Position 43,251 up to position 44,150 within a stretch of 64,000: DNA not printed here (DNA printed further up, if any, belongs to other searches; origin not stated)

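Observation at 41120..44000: Lineage-specific paralogous ORFan family interleaved with housekeeping genes (metG-X-X-X-queH-X-fabD)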

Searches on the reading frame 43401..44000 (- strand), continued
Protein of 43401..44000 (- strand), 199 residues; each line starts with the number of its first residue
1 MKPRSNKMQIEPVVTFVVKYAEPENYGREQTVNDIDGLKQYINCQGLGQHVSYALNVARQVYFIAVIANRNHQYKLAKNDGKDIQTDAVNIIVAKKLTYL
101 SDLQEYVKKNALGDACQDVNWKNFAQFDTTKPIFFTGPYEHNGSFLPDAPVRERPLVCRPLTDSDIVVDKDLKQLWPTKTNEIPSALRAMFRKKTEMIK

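Call 55: find_encoding_contigs(protein=P0163, flank=6000, max_places=2)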
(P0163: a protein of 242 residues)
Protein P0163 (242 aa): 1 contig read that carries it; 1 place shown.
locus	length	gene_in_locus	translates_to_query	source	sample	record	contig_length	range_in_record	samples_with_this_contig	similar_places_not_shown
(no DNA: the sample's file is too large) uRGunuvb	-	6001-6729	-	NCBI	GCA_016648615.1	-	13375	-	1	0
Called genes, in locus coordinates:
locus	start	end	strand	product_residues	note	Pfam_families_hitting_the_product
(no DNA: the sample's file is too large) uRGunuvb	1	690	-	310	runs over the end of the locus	PF02086:MethyltransfD12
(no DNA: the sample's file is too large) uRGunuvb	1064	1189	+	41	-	-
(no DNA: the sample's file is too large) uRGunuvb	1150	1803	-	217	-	-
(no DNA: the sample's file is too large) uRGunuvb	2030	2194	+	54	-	-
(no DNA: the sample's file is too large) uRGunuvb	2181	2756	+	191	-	-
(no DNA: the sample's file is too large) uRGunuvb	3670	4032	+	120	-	-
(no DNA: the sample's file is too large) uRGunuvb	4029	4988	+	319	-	PF13489:Methyltransf_23, PF05219:DREV (weak), PF08241:Methyltransf_11 (weak), PF08242:Methyltransf_12 (weak), PF13649:Methyltransf_25 (faint), PF13847:Methyltransf_31 (faint)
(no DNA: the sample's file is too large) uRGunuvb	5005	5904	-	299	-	PF00892:EamA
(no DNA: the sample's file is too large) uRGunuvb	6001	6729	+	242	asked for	-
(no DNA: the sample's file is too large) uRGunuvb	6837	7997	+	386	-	PF07690:MFS_1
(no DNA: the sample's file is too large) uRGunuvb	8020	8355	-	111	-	?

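Call 56: find_encoding_contigs(protein=P0145, flank=6000, max_places=2)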
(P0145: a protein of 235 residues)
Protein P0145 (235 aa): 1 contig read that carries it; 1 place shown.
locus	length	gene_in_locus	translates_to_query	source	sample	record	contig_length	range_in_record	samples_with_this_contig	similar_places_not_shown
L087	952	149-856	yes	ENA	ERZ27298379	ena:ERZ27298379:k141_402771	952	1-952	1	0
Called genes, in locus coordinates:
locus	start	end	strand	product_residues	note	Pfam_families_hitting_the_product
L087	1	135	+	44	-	?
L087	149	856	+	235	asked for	-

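Call 58: find_encoding_contigs(protein=P0127, flank=10000, max_places=4)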
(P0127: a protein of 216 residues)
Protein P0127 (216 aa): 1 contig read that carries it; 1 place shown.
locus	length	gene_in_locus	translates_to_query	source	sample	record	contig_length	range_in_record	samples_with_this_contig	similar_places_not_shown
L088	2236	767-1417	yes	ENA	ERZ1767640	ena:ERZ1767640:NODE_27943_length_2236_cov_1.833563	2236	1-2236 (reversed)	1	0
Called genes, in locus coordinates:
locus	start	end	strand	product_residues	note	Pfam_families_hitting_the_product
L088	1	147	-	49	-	?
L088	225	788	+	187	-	PF12833:HTH_18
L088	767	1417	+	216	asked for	PF13884:Peptidase_S74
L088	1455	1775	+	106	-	-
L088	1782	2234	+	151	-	?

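Call 59: search_protein_families(library=pfam, proteins=[P0127, P0163, P0073, P0144, P0094, P0030, P0075, P0154, P0173, P0166], max_evalue=0.1)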
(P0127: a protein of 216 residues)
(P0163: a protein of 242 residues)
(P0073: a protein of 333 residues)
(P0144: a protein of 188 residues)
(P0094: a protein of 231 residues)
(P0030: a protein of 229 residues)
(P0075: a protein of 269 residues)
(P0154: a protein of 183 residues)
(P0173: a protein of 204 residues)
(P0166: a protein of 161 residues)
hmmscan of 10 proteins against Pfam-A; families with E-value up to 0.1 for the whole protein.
P0127 (216 aa): 1 family
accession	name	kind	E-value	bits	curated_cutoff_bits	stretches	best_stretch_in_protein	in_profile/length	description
PF13884.11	Peptidase_S74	-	7.5e-13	49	22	1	118-171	1-58/58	Chaperone of endosialidase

P0163 (242 aa): 0 families

P0073 (333 aa): 2 families
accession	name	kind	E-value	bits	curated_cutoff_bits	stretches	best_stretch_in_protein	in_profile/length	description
PF13495.12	Phage_int_SAM_4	-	4.6e-05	24.2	27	1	13-64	5-58/85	Phage integrase, N-terminal SAM-like domain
PF02899.23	Phage_int_SAM_1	-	0.0058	17.3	22.3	1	12-66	3-57/83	Phage integrase, N-terminal SAM-like domain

P0144 (188 aa): 0 families

P0094 (231 aa): 0 families

P0030 (229 aa): 0 families

P0075 (269 aa): 2 families
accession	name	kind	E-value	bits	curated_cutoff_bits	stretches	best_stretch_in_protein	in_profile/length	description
PF17518.7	DUF5443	-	0.0041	16.6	25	1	8-110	135-236/344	Family of unknown function (DUF5443)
PF13048.12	DUF3908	-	0.065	13.9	22.9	0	110-196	22-109/134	Protein of unknown function (DUF3908)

P0154 (183 aa): 0 families

P0173 (204 aa): 0 families

P0166 (161 aa): 0 families

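Call 66: find_related_loci(query=A1, collection=metagenome_contigs, flank=6000)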
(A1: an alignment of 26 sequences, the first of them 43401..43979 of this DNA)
Query A1 (192 aa) in metagenome_contigs; peptide patterns used: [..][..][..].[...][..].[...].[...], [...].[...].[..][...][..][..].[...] (x = any residue, [..] = any of these).
96 stretches matched a pattern; 11 encode a relative of the query (tblastn E <= 1e-3); 11 distinct loci.
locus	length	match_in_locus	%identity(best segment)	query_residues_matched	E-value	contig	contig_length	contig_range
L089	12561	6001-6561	69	1-192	6e-91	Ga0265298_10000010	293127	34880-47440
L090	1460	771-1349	58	1-191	2e-73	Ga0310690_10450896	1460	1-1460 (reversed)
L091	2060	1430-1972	57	1-191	2e-70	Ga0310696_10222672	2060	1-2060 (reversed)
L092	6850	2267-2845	54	1-191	1e-66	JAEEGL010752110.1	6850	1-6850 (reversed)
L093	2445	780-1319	55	1-191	6e-66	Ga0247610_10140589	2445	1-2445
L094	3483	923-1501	51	1-191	4e-60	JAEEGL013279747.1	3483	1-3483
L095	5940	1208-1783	47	1-192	5e-48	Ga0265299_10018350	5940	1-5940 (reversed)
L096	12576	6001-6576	46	1-192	4e-47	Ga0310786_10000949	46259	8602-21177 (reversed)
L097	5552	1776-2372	42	1-192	2e-45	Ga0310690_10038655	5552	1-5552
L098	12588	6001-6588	42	1-192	3e-44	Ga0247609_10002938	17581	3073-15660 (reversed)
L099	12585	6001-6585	41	1-191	2e-43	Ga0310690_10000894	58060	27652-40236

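Call 69: find_homologous_proteins(query=A2, max_evalue=0.001)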
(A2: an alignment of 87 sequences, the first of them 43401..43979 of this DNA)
Query A2 (87 sequences) (192 aa, profile of the alignment): 43 proteins with E <= 0.001 among 981 candidates.
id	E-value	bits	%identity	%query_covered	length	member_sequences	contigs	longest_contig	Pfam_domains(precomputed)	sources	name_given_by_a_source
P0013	4.2e-50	188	57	99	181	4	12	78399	-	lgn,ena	-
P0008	2.5e-49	186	60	99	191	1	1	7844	-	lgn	-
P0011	2.9e-49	186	57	99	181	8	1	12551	-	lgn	-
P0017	3.0e-48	182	55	99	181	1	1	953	-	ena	-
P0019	3.6e-48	182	50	99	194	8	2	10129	-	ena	-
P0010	1.9e-47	180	57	99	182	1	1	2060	-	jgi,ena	-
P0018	2.6e-47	179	52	99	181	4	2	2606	-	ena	-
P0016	7.9e-47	178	54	99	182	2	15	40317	-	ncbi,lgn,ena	-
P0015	1.4e-46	177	55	99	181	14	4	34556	-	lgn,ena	-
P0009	2.2e-46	176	58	99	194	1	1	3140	-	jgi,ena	-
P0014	2.7e-46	176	54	99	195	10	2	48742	-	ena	-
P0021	3.5e-46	175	51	99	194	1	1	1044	-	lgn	-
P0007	1.0e-45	174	63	99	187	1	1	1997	-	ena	-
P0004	2.6e-45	173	76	100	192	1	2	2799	-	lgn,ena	-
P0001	3.6e-45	172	100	100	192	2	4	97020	-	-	-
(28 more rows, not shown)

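Call 71: search_protein_families(library=pfam, alignment_id=A2, max_evalue=1)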
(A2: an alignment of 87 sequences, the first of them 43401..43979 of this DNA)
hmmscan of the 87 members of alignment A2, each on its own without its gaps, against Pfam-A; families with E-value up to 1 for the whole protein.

A. member 1, window:43401-43979:- (192 aa): 1 family
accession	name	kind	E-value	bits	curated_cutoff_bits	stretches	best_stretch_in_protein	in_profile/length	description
PF20645.2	Rrn7_cyclin_C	-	0.1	12.7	22.4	1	68-119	73-123/163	Rrn7/TAF1B, C-terminal cyclin domain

B. families by the number of members that match (of 87 scanned): 45 families (the first 25 are shown)
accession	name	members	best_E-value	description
PF05768.20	Glrx-like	2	0.085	Glutaredoxin-like domain (DUF836)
PF21347.3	DUF3108_like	1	0.0063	DUF3108-like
PF04919.18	DUF655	1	0.013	Protein of unknown function (DUF655)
PF11831.13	Myb_Cef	1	0.016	pre-mRNA splicing factor component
PF19066.5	P9_TM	1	0.018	Minor capsid protein P9 transmembrane helices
PF16707.10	CagS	1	0.019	Cag pathogenicity island protein S of Helicobacter pylori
PF10655.14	DUF2482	1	0.025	Hypothetical protein of unknown function (DUF2482)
PF06782.17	UPF0236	1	0.029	Uncharacterised protein family (UPF0236)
PF08302.16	tRNA_lig_CPD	1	0.03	Fungal tRNA ligase phosphodiesterase domain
PF01030.30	Recep_L_domain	1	0.034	Receptor L domain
PF11320.13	DUF3122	1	0.035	Protein of unknown function (DUF3122)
PF20873.2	PriS_C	1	0.043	Primase chain A, C-terminal domain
PF08323.17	Glyco_transf_5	1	0.049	Starch synthase catalytic domain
PF24127.1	DUF7395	1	0.052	Domain of unknown function (DUF7395)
PF24536.2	NXPE4_C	1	0.055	NXPE family member 4-like, C-terminal domain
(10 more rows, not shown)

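Call 89: find_encoding_contigs(protein=window:43401-43979:-, flank=6000, max_places=6)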
Protein window:43401-43979:- (192 aa): 6 contigs read that carry it; 2 places shown.
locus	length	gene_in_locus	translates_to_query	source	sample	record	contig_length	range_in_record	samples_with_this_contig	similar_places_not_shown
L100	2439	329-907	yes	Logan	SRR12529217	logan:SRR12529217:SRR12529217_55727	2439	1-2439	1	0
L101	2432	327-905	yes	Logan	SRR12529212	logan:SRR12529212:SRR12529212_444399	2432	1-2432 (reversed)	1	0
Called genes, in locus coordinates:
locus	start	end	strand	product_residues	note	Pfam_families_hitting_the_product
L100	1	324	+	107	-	?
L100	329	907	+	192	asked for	-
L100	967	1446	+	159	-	-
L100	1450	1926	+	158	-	-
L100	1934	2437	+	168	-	?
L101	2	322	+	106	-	?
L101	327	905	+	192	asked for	-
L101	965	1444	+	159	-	-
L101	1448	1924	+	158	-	-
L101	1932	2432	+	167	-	?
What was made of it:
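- The same X1-X2-X3 array is seen on 6 contigs; the two shown come from independent sequencing runs (call 89). The identical array occurs on 6 contigs, including two from independent runs (call 89).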

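Call 94: search_dna_similar(query=window:43401-43979:-, collection=phages, mode=protein, max_evalue=0.01, max_rows=5)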
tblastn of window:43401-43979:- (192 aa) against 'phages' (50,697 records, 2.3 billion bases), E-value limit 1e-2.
No match.

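Call 95: search_dna_similar(query=window:43401-43979:-, collection=plasmids, mode=protein, max_evalue=0.01, max_rows=5)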
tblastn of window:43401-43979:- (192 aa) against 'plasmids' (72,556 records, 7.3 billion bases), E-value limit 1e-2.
No match.
